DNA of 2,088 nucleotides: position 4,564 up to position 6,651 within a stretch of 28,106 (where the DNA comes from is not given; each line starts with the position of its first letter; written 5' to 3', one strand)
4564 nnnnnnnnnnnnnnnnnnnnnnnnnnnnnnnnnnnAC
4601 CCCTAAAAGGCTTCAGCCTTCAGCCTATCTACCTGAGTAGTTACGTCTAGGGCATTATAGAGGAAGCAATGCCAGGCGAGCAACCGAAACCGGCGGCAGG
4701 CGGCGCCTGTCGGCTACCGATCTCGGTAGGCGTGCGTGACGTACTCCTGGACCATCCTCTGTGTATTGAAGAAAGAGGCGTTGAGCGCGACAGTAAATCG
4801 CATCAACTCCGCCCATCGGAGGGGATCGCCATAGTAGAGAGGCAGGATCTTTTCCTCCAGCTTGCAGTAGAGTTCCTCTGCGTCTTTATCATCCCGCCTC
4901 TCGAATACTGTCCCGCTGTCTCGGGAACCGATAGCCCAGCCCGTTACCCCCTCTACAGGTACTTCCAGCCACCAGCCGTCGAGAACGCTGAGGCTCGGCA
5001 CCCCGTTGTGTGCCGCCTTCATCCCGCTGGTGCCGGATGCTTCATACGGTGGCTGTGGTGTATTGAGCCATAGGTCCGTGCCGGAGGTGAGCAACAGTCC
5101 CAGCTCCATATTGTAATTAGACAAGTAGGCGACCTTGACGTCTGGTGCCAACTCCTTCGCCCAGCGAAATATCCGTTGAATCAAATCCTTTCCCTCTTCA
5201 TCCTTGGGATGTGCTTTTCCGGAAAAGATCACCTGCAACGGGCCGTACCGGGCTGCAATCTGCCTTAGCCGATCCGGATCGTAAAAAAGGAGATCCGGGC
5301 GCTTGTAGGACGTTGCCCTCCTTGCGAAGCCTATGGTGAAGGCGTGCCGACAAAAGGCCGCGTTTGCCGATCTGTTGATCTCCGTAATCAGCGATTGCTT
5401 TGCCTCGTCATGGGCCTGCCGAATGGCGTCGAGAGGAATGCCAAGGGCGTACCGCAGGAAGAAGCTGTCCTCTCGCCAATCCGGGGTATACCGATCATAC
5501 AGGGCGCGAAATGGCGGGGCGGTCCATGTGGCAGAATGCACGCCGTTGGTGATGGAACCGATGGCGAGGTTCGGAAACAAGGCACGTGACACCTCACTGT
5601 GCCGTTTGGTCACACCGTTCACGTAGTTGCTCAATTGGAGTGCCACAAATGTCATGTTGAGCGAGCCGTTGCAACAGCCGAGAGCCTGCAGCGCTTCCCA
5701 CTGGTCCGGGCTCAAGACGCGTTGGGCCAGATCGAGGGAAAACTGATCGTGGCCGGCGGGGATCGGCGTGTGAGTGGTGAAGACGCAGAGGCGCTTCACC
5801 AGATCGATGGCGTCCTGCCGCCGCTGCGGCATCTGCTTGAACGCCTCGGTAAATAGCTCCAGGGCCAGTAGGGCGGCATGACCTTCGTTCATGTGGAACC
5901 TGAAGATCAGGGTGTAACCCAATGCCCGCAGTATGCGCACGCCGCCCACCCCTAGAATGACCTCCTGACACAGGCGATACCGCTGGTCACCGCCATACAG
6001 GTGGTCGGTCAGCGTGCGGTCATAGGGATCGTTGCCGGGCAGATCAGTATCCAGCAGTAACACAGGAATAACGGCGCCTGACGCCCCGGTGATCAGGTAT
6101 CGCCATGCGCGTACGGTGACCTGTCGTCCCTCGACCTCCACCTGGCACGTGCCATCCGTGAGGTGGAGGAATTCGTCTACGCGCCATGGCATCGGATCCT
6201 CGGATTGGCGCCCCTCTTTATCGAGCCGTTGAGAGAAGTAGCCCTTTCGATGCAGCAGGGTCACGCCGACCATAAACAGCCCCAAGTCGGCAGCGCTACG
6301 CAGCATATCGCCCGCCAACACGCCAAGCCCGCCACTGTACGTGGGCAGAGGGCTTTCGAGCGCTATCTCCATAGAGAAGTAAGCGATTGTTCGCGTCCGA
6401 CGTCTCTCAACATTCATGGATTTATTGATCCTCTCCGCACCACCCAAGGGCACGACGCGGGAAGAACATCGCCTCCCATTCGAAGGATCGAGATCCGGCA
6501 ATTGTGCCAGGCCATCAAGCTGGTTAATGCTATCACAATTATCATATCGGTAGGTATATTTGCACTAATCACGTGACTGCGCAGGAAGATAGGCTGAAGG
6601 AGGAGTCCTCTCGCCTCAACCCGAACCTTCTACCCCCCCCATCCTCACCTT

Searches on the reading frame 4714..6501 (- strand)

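Call 35: search_protein_families(library=pfam, max_evalue=0.001, proteins=[window:4714-6501:-])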
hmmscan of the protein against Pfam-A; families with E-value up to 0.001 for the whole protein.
window:4714-6501:- (595 aa): 1 family
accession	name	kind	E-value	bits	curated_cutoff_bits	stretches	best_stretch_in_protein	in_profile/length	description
PF00343.26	Phosphorylase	-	1.2e-26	93.7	27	2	278-514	321-584/713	Carbohydrate phosphorylase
